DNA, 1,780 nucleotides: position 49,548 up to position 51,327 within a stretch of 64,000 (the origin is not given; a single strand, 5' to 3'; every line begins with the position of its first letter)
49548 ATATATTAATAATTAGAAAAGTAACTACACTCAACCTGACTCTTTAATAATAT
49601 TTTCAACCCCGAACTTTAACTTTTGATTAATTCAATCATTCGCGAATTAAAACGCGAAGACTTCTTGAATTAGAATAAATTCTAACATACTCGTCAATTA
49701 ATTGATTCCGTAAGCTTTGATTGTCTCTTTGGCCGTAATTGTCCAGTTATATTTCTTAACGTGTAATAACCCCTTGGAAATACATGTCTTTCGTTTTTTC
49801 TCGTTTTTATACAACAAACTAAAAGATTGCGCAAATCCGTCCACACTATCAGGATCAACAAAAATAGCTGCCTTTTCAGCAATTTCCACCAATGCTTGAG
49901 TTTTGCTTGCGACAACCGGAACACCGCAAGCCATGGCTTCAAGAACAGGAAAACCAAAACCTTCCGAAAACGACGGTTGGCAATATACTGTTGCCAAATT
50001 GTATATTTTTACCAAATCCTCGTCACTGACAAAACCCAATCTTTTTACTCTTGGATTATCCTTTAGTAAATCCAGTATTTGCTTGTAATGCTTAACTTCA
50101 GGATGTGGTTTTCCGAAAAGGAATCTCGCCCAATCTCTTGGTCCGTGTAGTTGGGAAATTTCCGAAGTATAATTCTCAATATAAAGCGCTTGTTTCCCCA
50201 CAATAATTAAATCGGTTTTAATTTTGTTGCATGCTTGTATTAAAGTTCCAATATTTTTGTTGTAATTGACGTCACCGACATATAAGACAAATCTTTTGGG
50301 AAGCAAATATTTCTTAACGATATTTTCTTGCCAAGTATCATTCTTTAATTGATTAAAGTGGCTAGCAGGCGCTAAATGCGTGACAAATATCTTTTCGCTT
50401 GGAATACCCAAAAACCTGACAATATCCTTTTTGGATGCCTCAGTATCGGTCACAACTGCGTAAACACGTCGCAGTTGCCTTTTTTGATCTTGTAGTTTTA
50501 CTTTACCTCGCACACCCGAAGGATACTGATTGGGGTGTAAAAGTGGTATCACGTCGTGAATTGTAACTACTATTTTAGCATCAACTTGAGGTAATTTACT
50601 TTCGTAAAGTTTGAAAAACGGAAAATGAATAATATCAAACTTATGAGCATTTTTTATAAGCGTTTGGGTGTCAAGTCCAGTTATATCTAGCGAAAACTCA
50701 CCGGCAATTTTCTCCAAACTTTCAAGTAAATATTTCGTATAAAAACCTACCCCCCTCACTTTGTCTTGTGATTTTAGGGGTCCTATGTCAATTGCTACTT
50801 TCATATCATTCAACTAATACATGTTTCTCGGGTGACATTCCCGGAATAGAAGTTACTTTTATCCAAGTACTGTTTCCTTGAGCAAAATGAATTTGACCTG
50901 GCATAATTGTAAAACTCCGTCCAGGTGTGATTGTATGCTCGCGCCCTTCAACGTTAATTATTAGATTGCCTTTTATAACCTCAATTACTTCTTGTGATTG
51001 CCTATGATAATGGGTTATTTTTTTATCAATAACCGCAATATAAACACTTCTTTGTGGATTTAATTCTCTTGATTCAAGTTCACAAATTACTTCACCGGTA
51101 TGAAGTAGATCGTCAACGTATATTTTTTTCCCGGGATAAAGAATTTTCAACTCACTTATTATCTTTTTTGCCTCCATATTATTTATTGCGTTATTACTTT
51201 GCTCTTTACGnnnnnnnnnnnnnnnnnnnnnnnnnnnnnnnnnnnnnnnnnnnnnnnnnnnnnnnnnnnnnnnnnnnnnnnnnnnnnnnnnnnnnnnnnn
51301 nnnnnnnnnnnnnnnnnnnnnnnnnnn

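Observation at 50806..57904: Redox trio near the GT-C array (small cupin, classical SDR, Rossmann flavoenzyme): possible sugar-ring or epimer remodelling, for example Galf formation or lipid-linked sugar epimerisation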

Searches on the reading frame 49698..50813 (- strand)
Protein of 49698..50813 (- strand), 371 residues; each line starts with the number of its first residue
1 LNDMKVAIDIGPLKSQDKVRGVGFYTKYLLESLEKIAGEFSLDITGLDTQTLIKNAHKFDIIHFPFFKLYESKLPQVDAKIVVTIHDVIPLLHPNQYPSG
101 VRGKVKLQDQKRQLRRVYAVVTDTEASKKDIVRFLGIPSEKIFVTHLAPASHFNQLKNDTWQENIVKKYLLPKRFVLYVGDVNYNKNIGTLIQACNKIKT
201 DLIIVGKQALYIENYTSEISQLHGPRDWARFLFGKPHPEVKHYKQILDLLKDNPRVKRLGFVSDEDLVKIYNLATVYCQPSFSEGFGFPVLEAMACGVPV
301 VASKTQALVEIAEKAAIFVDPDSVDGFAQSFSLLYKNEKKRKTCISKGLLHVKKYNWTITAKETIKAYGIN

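Call 3: search_protein_families(library=pfam, proteins=[window:49698-50813:-], max_evalue=0.01)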
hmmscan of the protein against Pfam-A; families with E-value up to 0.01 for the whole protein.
window:49698-50813:- (371 aa): 6 families
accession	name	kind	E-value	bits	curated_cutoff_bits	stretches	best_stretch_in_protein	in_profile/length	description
PF00534.26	Glycos_transf_1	-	3.6e-30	105.2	26.4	1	169-348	9-169/172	Glycosyl transferases group 1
PF13692.12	Glyco_trans_1_4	-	1.4e-24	87.4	27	1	175-337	3-142/142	Glycosyl transferases group 1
PF13439.12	Glyco_transf_4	-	1e-07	32.6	28.5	1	56-146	70-163/170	Glycosyltransferase Family 4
PF20706.3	GT4-conflict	-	6.7e-07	29.1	26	1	231-305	236-313/385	Family 4 Glycosyltransferase in conflict systems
PF13524.12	Glyco_trans_1_2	-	1.1e-06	29.1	25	1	246-354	27-131/144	Glycosyl transferase-like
PF13579.12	Glyco_trans_4_4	-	0.00017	22.4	29.7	1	52-146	67-156/158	Glycosyl transferase 4-like domain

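Call 5: search_protein_families(library=ncbifam, proteins=[window:49698-50813:-], max_evalue=0.001)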
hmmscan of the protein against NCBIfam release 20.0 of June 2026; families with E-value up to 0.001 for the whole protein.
window:49698-50813:- (371 aa): 27 families (the best 25 are shown)
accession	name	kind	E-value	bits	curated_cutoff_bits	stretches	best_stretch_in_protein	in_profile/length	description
TIGR04047.1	MSMEG_0565_glyc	hypoth_equivalog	2.1e-21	76.4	259.85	1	249-368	251-371/373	MSMEG_0565 family glycosyltransferase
TIGR02149.1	glgA_Coryne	subfamily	2.3e-18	66.5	302.4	2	262-368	272-387/391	glycogen synthase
TIGR03449.1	mycothiol_MshA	equivalog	6.1e-16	58.3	462.5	1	239-368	269-400/406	D-inositol-3-phosphate glycosyltransferase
NF038295.1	EPS_HpsP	equivalog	5.8e-14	51.9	550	1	258-368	272-384/388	hormogonium polysaccharide biosynthesis glycosyltransferase HpsP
TIGR04157.1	glyco_rSAM_CFB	subfamily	1.1e-12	47.6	400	1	255-314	282-341/406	TIGR04157 family glycosyltransferase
NF053787.1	GlcN_PG_synth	equivalog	2.3e-12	46.4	480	1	280-368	268-356/361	N-acetylglucosaminyl phosphatidylglycerol synthase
NF041876.1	EPS_EpsE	equivalog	1.5e-11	44.2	400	1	253-353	275-377/389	exopolysaccharide biosynthesis GT4 family glycosyltransferase EpsE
TIGR03999.1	thiol_BshA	equivalog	4.4e-11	42.3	273.7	1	238-355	239-357/375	N-acetyl-alpha-D-glucosaminyl L-malate synthase BshA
NF047684.1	TeichurnBiosyTuaC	equivalog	5.3e-10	38.8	550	1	252-365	268-383/391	teichuronic acid biosynthesis protein TuaC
NF041010.1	glycosy_Agl16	equivalog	5.6e-10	38.6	575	1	248-368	228-348/352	glycosylation protein Agl16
TIGR02468.1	sucrsPsyn_pln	equivalog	4.6e-09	34.6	1143.95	1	266-362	560-662/1051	sucrose-phosphate synthase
NF050063.1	ProtGlycPglJ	equivalog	2.2e-08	33.7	500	0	245-366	239-361/363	N-acetylgalactosamine-N,N'-diacetylbacillosaminyl-diphospho-undecaprenol 4-alpha-N-acetylgalactosaminyltransferase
NF038298.1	EPS_HpsO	equivalog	5.8e-08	31.9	575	1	174-368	201-384/388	hormogonium polysaccharide biosynthesis glycosyltransferase HpsO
TIGR03088.1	stp2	hypoth_equivalog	2e-07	30.4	409.05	1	265-344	264-345/374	TIGR03088 family PEP-CTERM/XrtA system glycosyltransferase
TIGR02470.1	sucr_synth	equivalog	3e-07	28.9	810.4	1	274-363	644-740/784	sucrose synthase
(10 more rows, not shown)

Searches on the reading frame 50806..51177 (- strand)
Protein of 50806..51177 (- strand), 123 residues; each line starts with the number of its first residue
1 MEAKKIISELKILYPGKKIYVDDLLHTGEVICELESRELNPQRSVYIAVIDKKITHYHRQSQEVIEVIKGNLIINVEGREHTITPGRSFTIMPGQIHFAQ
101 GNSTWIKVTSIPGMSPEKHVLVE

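Call 3: search_protein_families(library=pfam, proteins=[window:50806-51177:-], max_evalue=0.01)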
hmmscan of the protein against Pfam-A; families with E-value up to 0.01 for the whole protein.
window:50806-51177:- (123 aa): 3 families
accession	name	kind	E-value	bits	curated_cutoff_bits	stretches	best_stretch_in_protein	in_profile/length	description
PF07883.17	Cupin_2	-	2.5e-08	33.9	27.2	1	55-97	13-54/70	Cupin domain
PF02311.25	AraC_binding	-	0.00043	20.5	21.1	1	61-100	23-62/135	AraC-like ligand binding domain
PF21621.3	MPI_cupin_dom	-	0.00076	19.9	27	1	44-91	12-59/79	Mannose-6-phosphate isomerase, cupin domain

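Call 5: search_protein_families(library=ncbifam, proteins=[window:50806-51177:-], max_evalue=0.001)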
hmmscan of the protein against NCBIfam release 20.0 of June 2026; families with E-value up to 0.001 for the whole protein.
window:50806-51177:- (123 aa): 0 families

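Call 62: search_solved_structures(query=window:50806-51177:-, max_evalue=0.1)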
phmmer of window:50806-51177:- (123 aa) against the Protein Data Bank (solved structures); distinct sequences matched with E-value up to 0.1: 11.
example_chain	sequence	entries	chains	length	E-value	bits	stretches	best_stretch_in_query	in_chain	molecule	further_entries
7zvm_A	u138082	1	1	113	0.0003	23.9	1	54-99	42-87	Mannose-6-phosphate isomerase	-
1y3t_A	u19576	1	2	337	0.00068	22.7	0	51-111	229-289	Hypothetical protein yxaG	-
2h0v_A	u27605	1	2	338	0.00068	22.7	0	51-111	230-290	Quercetin 2,3-dioxygenase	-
8hfb_A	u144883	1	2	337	0.0026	20.8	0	51-110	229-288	Quercetin 2,3-dioxygenase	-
4h7l_A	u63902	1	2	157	0.0084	19.2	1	45-112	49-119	uncharacterized protein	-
7zvy_G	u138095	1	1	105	0.013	18.6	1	55-100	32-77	Cupin_2 domain-containing protein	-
7zvy_E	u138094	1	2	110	0.014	18.5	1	55-100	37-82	Cupin_2 domain-containing protein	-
7zvy_B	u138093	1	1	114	0.015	18.4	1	55-99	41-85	Cupin_2 domain-containing protein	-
7zvy_A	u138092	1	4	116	0.015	18.4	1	55-99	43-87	Cupin_2 domain-containing protein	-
2pfw_A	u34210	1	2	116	0.032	17.3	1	55-99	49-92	Cupin 2, conserved barrel domain protein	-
3i7d_A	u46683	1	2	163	0.098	15.8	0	53-92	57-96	sugar phosphate isomerase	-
